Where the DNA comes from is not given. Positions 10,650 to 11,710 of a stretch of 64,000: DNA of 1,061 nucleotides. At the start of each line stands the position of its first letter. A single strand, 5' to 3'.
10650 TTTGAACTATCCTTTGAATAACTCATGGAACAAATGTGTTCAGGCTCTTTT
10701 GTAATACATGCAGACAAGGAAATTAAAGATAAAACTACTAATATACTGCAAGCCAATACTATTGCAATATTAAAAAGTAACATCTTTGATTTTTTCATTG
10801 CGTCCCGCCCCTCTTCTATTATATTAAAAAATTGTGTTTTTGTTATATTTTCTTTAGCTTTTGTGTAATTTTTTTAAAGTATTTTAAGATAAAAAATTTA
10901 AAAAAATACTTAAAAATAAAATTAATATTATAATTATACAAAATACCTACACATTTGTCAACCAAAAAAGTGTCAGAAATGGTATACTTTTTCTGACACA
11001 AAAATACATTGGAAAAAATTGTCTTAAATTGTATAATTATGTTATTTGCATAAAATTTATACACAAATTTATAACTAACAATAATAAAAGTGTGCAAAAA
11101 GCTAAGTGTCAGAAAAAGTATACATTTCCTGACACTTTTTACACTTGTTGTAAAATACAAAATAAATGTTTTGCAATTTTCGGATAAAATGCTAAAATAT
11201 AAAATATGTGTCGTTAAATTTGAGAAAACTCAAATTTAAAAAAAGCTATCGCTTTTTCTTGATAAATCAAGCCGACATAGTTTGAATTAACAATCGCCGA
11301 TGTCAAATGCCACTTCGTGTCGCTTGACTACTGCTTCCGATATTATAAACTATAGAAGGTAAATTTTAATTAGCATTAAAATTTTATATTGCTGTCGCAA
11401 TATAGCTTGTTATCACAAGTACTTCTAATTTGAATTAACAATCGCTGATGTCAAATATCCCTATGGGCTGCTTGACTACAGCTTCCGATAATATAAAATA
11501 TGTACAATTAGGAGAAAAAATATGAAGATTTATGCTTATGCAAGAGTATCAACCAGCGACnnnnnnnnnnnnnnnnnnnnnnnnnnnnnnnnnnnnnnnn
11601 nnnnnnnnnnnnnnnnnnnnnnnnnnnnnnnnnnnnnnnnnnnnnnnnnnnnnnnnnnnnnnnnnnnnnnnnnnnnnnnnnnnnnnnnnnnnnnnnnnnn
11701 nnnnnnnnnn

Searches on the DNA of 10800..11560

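Call 44: search_rna_families(source=window, start=10800, end=11560, threshold=evalue, max_evalue=5)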
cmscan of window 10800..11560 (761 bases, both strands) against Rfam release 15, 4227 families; matches with E-value up to 5: 6.
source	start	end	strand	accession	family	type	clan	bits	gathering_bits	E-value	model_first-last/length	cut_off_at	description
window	10974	11021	+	RF02584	KRAS_3UTR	Cis-reg;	-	23.3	49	3.7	1-49/49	no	KRAS 3' UTR cis-regulatory element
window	11087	11154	-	RF02625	WsnRNA46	Gene; sRNA;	-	20.7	65.3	0.25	1-151/151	no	Wolbachia sRNA 46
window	11320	11397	+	RF01176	snR78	Gene; snRNA; snoRNA; CD-box;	CL00063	19.8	48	2.6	1-82/82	no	Small nucleolar RNA snR78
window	11108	11187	+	RF02062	STnc361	Gene; sRNA;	-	19.4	80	3.1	1-150/150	no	Salmonella enterica sRNA STnc361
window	11155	11205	+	RF01726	SAM-II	Cis-reg; riboswitch;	-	15.7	44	4.4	1-60/60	no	SAM-II riboswitch aptamer (SAM-II long loop)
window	11157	11211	+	RF01613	ceN109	Gene; snRNA; snoRNA; CD-box;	-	15.4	52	2.3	1-67/67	no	Nematode snoRNA ceN109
